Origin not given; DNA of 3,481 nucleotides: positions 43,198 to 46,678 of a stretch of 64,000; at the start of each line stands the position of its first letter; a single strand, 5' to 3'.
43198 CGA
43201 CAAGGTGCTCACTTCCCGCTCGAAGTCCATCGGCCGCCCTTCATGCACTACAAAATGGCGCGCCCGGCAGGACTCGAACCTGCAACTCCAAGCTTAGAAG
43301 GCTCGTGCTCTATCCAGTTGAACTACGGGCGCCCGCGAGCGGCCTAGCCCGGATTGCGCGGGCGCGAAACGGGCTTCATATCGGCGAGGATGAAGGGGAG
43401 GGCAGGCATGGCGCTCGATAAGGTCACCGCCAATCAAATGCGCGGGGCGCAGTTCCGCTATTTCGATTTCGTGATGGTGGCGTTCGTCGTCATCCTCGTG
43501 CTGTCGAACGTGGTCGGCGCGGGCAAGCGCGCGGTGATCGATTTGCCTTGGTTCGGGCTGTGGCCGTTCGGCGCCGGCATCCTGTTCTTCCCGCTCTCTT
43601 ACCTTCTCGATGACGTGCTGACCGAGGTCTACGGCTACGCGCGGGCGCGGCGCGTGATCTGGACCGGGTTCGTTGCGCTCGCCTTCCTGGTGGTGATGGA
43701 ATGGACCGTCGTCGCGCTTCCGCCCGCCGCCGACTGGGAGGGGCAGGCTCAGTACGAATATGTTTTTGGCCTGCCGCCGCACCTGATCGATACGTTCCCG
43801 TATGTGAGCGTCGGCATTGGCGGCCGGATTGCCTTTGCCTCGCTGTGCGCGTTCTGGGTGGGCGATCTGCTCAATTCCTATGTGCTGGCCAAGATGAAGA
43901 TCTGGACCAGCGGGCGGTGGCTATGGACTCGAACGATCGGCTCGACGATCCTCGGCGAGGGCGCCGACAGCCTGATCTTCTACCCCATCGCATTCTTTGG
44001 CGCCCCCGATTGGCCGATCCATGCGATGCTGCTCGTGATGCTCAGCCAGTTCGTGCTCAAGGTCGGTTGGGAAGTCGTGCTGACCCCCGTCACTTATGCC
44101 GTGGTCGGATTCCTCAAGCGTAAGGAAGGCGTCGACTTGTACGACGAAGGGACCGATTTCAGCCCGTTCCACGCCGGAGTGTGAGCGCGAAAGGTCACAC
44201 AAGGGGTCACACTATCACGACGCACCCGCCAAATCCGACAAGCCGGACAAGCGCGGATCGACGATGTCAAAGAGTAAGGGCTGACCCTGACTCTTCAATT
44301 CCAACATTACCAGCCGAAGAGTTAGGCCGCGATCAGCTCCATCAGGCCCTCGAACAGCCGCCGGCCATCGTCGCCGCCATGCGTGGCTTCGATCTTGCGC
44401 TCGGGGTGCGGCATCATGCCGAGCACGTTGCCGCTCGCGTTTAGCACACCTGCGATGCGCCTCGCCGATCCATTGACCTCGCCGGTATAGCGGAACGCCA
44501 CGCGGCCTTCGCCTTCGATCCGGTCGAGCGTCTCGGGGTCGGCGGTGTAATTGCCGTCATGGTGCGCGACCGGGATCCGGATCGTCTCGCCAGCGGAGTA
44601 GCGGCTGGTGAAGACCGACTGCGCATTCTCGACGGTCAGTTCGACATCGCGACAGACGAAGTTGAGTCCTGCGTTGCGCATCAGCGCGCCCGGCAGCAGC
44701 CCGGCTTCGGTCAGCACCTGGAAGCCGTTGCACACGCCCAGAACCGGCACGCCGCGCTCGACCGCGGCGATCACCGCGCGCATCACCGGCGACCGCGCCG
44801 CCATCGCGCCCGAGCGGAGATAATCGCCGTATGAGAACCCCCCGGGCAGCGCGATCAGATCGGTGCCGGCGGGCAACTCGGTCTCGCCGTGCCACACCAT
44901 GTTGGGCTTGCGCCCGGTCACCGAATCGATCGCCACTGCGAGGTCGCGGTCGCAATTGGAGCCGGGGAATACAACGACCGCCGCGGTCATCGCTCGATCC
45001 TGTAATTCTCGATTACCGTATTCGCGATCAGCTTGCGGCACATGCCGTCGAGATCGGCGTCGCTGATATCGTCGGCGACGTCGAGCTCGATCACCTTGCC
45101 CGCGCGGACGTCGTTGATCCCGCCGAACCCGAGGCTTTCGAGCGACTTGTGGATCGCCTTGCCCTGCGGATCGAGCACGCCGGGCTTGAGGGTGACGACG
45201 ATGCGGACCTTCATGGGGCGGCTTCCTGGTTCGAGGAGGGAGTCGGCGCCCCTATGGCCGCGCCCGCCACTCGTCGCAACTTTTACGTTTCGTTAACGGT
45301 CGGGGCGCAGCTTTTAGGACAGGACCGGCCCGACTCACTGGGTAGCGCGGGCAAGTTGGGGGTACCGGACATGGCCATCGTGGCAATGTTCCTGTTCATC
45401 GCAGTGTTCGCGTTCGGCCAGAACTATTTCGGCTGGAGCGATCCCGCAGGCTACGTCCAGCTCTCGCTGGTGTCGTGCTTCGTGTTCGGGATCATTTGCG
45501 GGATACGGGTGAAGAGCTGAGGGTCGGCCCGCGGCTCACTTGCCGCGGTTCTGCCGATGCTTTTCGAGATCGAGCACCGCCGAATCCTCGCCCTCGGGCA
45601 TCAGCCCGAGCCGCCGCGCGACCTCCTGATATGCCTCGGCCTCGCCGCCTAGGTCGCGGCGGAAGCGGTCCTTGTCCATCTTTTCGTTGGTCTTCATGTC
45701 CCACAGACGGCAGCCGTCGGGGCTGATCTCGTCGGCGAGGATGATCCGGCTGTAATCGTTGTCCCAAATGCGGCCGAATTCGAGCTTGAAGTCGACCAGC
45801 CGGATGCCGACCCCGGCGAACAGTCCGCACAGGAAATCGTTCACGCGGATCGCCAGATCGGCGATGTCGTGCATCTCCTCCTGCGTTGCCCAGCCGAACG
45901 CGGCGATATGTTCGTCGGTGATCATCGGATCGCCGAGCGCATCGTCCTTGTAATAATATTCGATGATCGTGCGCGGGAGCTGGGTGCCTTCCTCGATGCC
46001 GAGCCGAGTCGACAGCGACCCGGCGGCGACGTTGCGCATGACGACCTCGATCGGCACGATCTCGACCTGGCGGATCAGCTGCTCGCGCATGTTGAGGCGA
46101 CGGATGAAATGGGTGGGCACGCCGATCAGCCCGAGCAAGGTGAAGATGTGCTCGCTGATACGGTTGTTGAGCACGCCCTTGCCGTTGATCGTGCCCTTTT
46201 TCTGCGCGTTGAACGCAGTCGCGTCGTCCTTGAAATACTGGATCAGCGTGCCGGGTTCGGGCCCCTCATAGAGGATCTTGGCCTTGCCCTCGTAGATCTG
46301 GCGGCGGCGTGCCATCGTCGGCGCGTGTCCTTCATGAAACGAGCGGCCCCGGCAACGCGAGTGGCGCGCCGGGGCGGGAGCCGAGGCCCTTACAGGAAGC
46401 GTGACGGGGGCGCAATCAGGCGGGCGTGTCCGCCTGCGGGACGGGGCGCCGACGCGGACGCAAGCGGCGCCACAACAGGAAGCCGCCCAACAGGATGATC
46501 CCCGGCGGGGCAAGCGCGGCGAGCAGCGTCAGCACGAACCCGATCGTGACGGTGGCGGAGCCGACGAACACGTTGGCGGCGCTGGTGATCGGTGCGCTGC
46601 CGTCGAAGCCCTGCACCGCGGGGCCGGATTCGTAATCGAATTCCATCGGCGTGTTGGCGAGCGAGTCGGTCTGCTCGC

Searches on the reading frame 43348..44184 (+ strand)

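Call 88: search_protein_families(library=pfam, proteins=[window:43348-44184:+], max_evalue=0.0001)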
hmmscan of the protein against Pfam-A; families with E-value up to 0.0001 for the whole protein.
window:43348-44184:+ (278 aa): 1 family
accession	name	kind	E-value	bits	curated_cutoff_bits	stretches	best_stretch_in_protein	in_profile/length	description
PF02592.20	Vut_1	-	6.9e-47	160.1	27.2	1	76-252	2-152/152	Putative vitamin uptake transporter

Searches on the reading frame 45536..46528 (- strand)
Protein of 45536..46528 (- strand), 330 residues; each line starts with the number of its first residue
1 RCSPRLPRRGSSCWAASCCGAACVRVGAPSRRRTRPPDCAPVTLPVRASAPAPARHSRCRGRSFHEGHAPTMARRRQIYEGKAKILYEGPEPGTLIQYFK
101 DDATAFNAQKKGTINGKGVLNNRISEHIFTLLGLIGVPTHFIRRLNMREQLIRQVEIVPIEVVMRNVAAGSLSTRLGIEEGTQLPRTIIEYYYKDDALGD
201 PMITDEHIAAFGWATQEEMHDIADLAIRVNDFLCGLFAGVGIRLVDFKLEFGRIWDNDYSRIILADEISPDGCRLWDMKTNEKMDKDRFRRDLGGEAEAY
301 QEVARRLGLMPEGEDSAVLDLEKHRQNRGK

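Call 88: search_protein_families(library=pfam, proteins=[window:45536-46528:-], max_evalue=0.0001)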
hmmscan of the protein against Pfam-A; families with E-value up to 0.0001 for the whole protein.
window:45536-46528:- (330 aa): 1 family
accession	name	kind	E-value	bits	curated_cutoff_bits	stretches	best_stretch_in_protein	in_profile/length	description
PF01259.24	SAICAR_synt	-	9.7e-85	284.5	20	1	77-306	1-232/233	SAICAR synthetase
